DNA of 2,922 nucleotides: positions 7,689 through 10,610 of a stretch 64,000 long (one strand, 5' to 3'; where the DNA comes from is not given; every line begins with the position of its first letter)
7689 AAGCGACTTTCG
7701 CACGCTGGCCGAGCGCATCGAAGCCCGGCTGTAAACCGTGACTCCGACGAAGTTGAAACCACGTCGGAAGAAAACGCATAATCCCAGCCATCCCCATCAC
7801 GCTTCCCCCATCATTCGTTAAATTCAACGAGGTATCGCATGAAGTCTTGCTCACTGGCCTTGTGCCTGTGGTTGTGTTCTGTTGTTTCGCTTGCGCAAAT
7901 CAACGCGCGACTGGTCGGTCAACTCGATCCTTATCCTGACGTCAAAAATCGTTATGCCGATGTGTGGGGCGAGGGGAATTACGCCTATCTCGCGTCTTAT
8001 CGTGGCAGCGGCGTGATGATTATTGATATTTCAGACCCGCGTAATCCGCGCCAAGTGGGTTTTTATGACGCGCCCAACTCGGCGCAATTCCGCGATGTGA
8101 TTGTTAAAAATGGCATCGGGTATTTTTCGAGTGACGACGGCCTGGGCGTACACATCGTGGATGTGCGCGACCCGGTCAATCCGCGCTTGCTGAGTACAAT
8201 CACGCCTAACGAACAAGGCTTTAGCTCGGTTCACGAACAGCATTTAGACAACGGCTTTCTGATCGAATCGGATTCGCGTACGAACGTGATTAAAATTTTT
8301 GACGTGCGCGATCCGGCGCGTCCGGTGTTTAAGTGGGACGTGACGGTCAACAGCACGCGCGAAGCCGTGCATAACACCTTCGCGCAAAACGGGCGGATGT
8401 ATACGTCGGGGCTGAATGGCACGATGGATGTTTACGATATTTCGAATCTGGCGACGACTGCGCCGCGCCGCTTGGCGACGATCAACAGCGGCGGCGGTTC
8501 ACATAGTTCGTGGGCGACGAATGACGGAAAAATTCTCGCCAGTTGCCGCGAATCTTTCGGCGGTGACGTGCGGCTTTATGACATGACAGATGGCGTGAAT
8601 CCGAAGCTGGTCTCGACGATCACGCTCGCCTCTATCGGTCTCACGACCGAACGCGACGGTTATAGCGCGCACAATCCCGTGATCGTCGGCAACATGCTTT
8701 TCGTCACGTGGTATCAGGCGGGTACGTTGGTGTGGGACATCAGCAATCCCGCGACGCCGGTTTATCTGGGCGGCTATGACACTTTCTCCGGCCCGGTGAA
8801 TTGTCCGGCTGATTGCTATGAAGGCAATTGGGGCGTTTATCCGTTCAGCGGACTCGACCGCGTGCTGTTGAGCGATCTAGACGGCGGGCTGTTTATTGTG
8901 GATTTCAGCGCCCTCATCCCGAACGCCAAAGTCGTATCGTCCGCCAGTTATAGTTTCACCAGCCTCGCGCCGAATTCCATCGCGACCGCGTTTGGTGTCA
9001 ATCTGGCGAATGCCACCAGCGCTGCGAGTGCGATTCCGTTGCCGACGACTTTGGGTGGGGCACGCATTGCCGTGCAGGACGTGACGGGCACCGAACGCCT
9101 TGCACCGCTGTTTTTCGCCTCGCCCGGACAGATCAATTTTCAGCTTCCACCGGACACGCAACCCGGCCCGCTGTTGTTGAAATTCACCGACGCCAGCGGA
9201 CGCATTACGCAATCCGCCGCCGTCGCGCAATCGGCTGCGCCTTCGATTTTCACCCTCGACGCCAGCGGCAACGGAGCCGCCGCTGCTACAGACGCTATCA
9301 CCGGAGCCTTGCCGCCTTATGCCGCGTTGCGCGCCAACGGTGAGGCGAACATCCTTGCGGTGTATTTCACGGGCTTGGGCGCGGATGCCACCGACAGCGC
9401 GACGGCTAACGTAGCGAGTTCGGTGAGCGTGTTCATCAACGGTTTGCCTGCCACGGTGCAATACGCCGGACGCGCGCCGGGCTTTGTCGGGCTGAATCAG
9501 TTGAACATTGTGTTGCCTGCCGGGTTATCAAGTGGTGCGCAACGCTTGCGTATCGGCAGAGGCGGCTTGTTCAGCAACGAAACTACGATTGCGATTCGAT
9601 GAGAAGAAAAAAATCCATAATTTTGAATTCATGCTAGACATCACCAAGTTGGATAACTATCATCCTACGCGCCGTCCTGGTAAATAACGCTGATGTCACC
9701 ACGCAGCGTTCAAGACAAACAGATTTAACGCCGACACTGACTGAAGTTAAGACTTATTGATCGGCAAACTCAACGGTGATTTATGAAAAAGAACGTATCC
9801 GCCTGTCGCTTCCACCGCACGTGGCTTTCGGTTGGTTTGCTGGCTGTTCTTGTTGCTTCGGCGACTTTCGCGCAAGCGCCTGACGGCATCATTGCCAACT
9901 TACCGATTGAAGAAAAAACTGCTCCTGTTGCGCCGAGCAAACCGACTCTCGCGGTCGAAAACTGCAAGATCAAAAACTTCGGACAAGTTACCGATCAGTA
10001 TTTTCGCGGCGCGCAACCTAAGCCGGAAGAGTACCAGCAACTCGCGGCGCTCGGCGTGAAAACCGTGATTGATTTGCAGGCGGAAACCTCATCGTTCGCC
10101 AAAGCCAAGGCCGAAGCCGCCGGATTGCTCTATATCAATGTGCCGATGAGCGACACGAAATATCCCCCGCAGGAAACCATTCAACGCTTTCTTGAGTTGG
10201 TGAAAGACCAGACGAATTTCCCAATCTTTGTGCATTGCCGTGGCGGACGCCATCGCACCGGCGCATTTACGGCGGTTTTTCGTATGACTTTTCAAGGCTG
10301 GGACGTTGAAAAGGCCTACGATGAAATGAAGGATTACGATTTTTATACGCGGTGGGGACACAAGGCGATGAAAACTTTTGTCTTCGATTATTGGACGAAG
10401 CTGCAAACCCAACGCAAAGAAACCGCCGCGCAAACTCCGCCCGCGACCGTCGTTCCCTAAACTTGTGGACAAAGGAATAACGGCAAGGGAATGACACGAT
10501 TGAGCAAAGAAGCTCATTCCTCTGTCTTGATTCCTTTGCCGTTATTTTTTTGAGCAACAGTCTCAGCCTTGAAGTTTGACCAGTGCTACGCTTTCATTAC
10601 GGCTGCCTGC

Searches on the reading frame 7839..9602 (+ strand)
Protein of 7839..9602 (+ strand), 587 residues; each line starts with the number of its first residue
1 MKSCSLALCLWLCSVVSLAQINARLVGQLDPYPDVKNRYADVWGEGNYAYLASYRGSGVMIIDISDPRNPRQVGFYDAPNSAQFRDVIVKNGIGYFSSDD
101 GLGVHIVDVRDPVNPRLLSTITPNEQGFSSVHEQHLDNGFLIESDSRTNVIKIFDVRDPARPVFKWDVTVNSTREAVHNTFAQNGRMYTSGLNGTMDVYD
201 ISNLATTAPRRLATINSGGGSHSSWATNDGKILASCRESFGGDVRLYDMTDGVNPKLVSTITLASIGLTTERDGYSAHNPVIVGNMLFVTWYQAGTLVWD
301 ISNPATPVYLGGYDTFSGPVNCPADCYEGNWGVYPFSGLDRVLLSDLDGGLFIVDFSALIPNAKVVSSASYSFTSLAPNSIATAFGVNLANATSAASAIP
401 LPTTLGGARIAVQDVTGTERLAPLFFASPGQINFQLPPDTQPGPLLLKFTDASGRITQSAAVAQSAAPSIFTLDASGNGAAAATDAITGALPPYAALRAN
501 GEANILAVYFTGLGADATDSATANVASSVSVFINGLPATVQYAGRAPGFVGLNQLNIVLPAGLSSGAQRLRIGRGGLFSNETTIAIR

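Call 41: search_protein_families(library=pfam, proteins=[window:7839-9602:+], max_evalue=0.001)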
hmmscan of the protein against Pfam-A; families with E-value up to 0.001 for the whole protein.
window:7839-9602:+ (587 aa): 1 family
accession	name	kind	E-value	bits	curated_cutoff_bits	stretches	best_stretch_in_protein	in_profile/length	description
PF08309.17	LVIVD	-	6.4e-12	45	20.2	1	41-77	6-41/42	LVIVD repeat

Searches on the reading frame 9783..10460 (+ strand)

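Call 41: search_protein_families(library=pfam, proteins=[window:9783-10460:+], max_evalue=0.001)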
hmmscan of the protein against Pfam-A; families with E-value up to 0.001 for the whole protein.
window:9783-10460:+ (225 aa): 8 families
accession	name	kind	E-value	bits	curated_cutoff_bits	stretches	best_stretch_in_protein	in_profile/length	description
PF22741.1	PTP-NADK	-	2.5e-21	76.2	27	1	72-185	29-148/163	DSP-PTPase phosphatase fused to NAD+ Kinase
PF03162.18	Y_phosphatase2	-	1.2e-20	74.2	27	1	64-215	5-158/165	Tyrosine phosphatase family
PF22785.1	Tc-R-P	-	5.3e-17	62.7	27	1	75-166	7-100/106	Polymorphic toxin system, DSP-PTPase phosphatase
PF22784.1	PTP-SAK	-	4.8e-13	49.9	27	1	80-170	20-112/153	Swiss Army Knife protein, DSP-PTPase phosphatase domain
PF00782.25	DSPc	-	1.8e-11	44.5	33.5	1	82-185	10-113/133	Dual specificity phosphatase, catalytic domain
PF13350.11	Y_phosphatase3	-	5.9e-09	36.7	22.2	1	80-166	38-149/240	Tyrosine phosphatase family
PF14566.11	PTPlike_phytase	-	1.1e-08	35.8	27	1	91-168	72-156/158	Inositol hexakisphosphate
PF00102.32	Y_phosphatase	-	0.00056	20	20.9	1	127-168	147-192/234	Protein-tyrosine phosphatase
